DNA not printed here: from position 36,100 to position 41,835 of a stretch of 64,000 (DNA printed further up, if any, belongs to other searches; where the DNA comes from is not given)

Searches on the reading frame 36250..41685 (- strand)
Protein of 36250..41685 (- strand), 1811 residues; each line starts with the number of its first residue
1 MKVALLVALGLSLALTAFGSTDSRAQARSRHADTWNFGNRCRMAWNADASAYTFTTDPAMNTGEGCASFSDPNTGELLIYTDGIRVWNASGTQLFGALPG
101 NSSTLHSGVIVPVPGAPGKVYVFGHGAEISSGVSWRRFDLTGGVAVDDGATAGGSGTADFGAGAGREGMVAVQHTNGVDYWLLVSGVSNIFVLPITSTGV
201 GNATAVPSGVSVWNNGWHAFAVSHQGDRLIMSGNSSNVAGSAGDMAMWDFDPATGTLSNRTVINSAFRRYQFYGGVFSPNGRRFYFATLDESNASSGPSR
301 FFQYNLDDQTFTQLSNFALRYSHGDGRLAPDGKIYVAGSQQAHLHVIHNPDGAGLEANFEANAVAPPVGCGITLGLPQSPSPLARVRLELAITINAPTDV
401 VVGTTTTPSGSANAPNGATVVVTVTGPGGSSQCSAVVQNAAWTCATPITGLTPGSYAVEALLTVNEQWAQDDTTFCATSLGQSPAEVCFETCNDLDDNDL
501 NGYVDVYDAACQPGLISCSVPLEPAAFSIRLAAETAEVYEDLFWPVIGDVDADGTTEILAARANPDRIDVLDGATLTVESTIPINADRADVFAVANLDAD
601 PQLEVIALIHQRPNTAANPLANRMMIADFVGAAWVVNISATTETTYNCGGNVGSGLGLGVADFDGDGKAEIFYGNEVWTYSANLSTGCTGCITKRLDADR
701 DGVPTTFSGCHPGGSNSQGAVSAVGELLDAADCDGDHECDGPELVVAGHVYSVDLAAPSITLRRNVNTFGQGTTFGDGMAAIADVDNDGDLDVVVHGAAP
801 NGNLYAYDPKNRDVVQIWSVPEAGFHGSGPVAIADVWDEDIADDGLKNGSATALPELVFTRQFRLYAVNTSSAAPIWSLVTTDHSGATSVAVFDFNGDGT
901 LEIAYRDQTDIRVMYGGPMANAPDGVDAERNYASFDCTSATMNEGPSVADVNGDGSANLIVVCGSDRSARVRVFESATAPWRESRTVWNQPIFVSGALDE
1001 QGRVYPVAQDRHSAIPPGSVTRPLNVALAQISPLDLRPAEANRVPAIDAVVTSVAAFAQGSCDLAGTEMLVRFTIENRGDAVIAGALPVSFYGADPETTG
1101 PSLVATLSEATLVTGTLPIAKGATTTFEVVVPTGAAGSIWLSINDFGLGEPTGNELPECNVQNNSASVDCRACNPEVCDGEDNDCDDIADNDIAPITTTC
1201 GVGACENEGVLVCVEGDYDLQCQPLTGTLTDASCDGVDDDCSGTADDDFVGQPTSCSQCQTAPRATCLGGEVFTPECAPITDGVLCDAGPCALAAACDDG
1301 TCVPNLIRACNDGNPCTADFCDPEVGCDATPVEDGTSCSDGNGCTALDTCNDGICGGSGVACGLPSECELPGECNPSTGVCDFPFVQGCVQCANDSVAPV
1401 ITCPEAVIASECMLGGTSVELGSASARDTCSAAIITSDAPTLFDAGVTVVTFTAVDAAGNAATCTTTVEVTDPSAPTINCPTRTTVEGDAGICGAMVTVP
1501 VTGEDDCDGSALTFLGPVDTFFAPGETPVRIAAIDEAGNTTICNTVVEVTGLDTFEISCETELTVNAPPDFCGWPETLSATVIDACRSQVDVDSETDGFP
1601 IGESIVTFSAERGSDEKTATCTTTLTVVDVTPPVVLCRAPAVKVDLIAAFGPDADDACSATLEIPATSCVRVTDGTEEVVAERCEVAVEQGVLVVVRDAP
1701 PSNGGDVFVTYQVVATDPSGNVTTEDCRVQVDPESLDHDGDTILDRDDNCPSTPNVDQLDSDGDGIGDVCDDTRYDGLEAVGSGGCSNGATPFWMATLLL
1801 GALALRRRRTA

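Call 15: search_protein_families(library=pfam, proteins=[window:36250-41685:-], max_evalue=0.001)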
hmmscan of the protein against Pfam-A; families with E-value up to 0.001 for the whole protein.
window:36250-41685:- (1811 aa): 4 families
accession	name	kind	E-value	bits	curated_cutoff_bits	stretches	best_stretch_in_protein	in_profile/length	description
PF13517.12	FG-GAP_3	-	1.1e-09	39.1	26.9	0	874-904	30-60/61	FG-GAP-like repeat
PF02494.22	HYR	-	1.6e-06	28.7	21.7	1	1395-1470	2-81/81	HYR domain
PF00526.23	Dicty_CTDC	-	2.1e-06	27.9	27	1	1310-1332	2-24/24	Dictyostelium (slime mold) repeat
PF01839.29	FG-GAP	-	0.00029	21.1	22.1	0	655-675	2-22/37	FG-GAP repeat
